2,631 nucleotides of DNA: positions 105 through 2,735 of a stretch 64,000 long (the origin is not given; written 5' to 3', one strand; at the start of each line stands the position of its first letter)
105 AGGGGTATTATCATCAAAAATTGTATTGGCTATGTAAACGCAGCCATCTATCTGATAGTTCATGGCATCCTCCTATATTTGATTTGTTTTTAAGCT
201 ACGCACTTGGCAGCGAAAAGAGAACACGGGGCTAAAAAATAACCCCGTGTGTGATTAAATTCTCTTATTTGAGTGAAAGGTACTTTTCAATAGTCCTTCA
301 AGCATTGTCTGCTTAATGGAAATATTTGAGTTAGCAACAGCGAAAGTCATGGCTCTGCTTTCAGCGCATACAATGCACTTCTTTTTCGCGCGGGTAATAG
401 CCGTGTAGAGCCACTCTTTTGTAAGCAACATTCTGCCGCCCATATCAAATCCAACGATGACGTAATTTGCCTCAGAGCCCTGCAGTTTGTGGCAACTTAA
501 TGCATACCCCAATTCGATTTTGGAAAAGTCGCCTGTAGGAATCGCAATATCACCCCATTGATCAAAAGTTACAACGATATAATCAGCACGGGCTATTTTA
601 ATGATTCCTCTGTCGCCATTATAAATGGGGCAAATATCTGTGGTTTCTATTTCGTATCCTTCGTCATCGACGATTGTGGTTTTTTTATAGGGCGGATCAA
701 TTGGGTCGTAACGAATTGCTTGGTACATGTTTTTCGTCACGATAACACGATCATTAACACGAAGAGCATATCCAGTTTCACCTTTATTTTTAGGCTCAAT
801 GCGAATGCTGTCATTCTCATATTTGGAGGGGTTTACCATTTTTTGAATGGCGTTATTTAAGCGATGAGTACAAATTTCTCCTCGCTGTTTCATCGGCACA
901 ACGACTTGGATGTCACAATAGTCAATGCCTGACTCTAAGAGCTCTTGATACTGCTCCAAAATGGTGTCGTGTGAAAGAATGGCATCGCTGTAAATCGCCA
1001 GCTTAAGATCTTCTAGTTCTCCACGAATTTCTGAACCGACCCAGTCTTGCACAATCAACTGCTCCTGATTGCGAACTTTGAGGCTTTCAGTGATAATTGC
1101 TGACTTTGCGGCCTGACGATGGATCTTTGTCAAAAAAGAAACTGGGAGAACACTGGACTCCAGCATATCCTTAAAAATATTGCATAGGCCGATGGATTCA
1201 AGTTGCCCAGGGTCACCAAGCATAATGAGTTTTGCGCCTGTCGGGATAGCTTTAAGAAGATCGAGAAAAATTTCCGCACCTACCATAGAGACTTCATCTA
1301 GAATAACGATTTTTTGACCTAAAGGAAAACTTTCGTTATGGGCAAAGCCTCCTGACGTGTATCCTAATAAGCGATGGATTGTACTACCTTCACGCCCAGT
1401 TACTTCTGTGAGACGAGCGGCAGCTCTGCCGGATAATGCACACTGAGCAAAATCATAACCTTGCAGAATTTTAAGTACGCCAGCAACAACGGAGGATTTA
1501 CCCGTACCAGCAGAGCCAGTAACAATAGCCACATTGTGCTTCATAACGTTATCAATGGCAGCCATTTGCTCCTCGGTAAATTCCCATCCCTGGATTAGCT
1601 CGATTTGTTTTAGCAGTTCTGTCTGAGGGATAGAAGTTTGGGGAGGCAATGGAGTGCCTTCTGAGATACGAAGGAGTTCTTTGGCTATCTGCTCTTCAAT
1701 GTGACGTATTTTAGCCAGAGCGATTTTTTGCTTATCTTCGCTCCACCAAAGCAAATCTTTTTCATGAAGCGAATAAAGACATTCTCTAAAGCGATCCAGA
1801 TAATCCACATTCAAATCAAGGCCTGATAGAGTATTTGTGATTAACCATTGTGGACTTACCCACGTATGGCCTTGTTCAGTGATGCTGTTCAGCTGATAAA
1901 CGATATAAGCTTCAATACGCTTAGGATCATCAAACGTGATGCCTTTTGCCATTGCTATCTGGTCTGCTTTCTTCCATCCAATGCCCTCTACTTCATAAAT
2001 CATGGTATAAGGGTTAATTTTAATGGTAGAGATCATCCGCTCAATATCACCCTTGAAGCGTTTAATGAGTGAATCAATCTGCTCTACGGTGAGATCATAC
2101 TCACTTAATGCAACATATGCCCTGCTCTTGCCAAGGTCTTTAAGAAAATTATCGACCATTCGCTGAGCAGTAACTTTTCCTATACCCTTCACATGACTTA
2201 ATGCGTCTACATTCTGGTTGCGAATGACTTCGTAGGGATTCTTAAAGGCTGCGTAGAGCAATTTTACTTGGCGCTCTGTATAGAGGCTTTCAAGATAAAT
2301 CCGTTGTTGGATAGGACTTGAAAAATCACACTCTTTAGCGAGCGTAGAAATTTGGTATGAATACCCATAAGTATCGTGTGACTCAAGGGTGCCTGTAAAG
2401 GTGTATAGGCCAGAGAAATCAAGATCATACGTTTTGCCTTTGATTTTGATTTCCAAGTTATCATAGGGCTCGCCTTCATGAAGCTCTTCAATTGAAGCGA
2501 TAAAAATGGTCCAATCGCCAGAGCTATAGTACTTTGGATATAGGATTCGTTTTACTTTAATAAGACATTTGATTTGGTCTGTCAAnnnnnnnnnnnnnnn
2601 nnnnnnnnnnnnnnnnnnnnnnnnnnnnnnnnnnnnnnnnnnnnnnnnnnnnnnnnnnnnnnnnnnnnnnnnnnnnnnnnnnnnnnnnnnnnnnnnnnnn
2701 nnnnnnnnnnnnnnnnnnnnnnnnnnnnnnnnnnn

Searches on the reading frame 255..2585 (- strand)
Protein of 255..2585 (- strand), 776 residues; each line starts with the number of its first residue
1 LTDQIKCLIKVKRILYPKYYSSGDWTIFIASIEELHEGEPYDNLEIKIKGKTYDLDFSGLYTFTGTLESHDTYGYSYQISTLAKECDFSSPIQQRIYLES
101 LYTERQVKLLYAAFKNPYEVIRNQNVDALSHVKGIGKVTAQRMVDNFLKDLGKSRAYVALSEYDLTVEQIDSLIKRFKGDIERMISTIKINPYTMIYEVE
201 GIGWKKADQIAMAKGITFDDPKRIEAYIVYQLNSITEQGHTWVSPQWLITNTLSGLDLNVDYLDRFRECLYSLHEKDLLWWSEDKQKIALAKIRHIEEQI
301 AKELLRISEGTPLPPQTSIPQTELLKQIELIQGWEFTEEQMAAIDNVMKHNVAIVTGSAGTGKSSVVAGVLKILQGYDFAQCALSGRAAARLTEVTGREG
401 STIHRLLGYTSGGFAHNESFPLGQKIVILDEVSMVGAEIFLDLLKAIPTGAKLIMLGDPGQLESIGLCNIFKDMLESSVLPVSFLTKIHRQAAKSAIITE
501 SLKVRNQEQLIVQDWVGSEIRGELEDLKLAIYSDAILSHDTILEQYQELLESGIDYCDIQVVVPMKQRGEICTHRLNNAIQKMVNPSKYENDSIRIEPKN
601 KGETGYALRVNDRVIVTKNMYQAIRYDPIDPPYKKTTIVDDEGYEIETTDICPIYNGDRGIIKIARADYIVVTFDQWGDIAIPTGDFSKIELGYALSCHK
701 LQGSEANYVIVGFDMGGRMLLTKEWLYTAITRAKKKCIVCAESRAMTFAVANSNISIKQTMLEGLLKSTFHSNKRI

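Call 42: search_protein_families(library=pfam, proteins=[window:255-2585:-], max_evalue=0.001)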
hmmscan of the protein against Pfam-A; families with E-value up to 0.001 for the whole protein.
window:255-2585:- (776 aa): 10 families
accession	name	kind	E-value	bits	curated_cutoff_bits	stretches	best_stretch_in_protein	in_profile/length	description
PF13604.12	AAA_30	-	1.3e-32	113.5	27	1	337-508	3-172/191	AAA domain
PF13245.12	AAA_19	-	1.4e-28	100.2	25.1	1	340-466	1-133/134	AAA domain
PF14490.11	HHH_RecD2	-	7.1e-20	71.2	27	1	154-241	6-91/92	ATP-dependent RecD2 DNA helicase HHH domain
PF13538.12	UvrD_C_2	-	1.1e-14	54.4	27.4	1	693-739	2-51/52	UvrD-like helicase C-terminal domain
PF01443.25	Viral_helicase1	-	9.4e-09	35.8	21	1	354-465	2-100/228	Viral superfamily 1 RNA helicase core domain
PF18335.7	SH3_13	-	2.4e-07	30.9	41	1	576-665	1-54/65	ATP-dependent RecD-like DNA helicase SH3 domain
PF14520.12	HHH_5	-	2e-06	28.6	27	1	108-145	16-53/57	Helix-hairpin-helix domain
PF02562.22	PhoH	-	4.3e-05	23.5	27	0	337-366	6-35/205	PhoH-like protein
PF13086.12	AAA_11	-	4.9e-05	23.7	27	0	336-375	2-42/257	AAA domain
PF23139.1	OB_YrrC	-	0.00018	21.8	27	1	22-85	17-74/76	ATP-dependent DNA helicase YrrC, OB-fold domain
